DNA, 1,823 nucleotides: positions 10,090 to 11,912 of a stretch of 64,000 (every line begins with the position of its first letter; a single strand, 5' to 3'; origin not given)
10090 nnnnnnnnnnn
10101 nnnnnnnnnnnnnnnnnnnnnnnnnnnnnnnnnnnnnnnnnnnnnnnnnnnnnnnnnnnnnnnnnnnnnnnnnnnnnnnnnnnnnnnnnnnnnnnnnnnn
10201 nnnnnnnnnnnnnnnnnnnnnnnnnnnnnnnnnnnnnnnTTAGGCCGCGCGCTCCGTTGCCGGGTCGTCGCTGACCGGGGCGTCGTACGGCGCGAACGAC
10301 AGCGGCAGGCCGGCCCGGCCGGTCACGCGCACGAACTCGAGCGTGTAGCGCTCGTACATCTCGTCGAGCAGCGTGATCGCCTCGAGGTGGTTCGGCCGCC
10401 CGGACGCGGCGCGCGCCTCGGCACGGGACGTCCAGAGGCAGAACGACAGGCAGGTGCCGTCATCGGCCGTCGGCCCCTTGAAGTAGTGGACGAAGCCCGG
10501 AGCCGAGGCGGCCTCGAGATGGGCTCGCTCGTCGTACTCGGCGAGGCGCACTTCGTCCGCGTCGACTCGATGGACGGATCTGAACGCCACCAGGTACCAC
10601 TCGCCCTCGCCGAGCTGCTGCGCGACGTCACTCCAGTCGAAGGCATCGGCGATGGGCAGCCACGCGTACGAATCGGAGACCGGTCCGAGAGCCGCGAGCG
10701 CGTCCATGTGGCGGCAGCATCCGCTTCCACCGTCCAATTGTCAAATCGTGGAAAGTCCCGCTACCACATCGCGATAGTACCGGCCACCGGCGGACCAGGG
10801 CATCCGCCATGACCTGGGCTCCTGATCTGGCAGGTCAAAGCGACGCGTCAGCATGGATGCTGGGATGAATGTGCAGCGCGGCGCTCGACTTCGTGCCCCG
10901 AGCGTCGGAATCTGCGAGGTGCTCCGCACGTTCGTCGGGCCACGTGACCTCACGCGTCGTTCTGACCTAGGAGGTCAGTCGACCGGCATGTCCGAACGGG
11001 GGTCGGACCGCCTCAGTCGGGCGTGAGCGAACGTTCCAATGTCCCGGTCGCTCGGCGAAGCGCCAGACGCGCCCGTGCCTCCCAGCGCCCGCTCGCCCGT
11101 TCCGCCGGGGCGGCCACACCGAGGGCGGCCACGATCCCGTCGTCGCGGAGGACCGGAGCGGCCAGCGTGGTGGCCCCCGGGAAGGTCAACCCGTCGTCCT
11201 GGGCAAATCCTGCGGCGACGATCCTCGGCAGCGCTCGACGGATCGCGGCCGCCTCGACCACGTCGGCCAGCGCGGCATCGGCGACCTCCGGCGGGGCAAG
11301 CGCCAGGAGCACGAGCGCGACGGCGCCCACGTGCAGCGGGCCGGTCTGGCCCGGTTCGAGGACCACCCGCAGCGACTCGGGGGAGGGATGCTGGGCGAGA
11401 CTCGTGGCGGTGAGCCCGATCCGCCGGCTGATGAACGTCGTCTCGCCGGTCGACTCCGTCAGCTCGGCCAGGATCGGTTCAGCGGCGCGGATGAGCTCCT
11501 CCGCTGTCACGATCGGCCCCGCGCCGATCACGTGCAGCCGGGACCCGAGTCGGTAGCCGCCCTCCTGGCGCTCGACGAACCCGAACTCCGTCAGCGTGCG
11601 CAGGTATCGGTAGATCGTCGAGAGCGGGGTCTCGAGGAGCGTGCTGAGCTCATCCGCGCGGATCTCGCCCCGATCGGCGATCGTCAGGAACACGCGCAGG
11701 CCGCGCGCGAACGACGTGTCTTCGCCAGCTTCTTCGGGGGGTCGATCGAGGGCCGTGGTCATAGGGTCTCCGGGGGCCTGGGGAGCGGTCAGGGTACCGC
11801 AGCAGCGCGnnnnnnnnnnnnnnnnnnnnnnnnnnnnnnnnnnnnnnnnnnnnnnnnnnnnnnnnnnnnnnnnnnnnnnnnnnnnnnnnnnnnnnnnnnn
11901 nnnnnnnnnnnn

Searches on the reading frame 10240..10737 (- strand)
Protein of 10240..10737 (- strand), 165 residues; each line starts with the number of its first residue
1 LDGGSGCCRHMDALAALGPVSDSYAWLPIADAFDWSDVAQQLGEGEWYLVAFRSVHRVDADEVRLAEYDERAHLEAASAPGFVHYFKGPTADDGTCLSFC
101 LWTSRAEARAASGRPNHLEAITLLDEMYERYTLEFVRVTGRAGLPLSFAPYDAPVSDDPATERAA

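Call 14: search_protein_families(library=pfam, proteins=[window:10240-10737:-], max_evalue=0.001)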
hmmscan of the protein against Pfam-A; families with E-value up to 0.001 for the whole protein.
window:10240-10737:- (165 aa): 0 families

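Call 53: search_protein_families(library=pfam, proteins=[window:10240-10737:-], max_evalue=10)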
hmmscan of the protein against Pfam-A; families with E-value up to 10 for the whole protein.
window:10240-10737:- (165 aa): 1 family
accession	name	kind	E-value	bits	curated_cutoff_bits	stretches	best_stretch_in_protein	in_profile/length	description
PF03992.22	ABM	-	0.12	13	23.1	1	50-121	5-76/78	Antibiotic biosynthesis monooxygenase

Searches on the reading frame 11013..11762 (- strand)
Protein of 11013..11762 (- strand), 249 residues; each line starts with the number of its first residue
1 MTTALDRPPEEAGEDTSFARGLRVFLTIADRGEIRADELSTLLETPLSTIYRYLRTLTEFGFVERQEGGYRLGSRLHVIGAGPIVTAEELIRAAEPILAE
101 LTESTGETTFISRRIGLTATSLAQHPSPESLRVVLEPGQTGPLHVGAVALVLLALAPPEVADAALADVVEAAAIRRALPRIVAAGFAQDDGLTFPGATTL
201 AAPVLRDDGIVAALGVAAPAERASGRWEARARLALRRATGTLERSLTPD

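Call 5: search_protein_families(library=pfam, proteins=[window:11013-11762:-])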
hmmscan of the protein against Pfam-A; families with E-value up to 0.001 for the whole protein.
window:11013-11762:- (249 aa): 4 families
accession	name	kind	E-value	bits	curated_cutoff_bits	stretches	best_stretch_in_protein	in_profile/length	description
PF01614.24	IclR_C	-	9.5e-15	55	24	1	86-238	5-168/174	Bacterial transcriptional regulator IclR C-terminal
PF09339.16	HTH_IclR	-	7.3e-10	38.9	22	1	19-66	3-51/52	IclR helix-turn-helix domain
PF01978.25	TrmB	-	1e-08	35.3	25.6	1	23-71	12-60/68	Sugar-specific transcriptional regulator TrmB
PF25213.1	HVO_A0261_N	-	2.1e-05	24.7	35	1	28-72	19-63/86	HVO_A0261 N-terminal domain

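Call 6: search_protein_families(library=ncbifam, proteins=[window:11013-11762:-])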
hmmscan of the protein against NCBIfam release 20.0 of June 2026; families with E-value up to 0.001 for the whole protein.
window:11013-11762:- (249 aa): 10 families
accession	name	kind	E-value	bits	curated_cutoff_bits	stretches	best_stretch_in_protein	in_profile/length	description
NF045644.1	TransRegBhcR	equivalog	5.5e-24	84.9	350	1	11-239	18-258/267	HTH-type transcriptional regulator BhcR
TIGR02431.1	pcaR_pcaU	subfamily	2.4e-18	66.4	284.75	1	16-225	6-226/248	beta-ketoadipate pathway transcriptional regulators, PcaR/PcaU/PobR family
NF011671.1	PRK15090.1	equivalog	3.6e-14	52.6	275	1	17-225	12-232/256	DNA-binding transcriptional regulator KdgR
NF007339.0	PRK09834.1-1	equivalog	3.2e-10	39.8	299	1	9-103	14-109/271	DNA-binding transcriptional regulator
NF008601.2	PRK11569.1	equivalog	2.5e-08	33.4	380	1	10-111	21-124/276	glyoxylate bypass operon transcriptional repressor IclR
NF007548.0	PRK10163.1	equivalog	7.6e-08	31.8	406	1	33-222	40-241/271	HTH-type transcriptional repressor AllR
NF007342.0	PRK09834.1-4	equivalog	1.1e-06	27.9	251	0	20-104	16-101/263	DNA-binding transcriptional regulator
TIGR01884.1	cas_HTH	subfamily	9e-05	21.9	60.2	1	23-67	146-190/202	CRISPR-associated CARF protein Csa3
NF053606.1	Sta1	subfamily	0.0001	22.3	80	1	22-67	23-68/100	Sta1 family transcriptional regulator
NF007341.0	PRK09834.1-3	equivalog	0.00012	21.3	269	0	18-103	10-98/274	DNA-binding transcriptional regulator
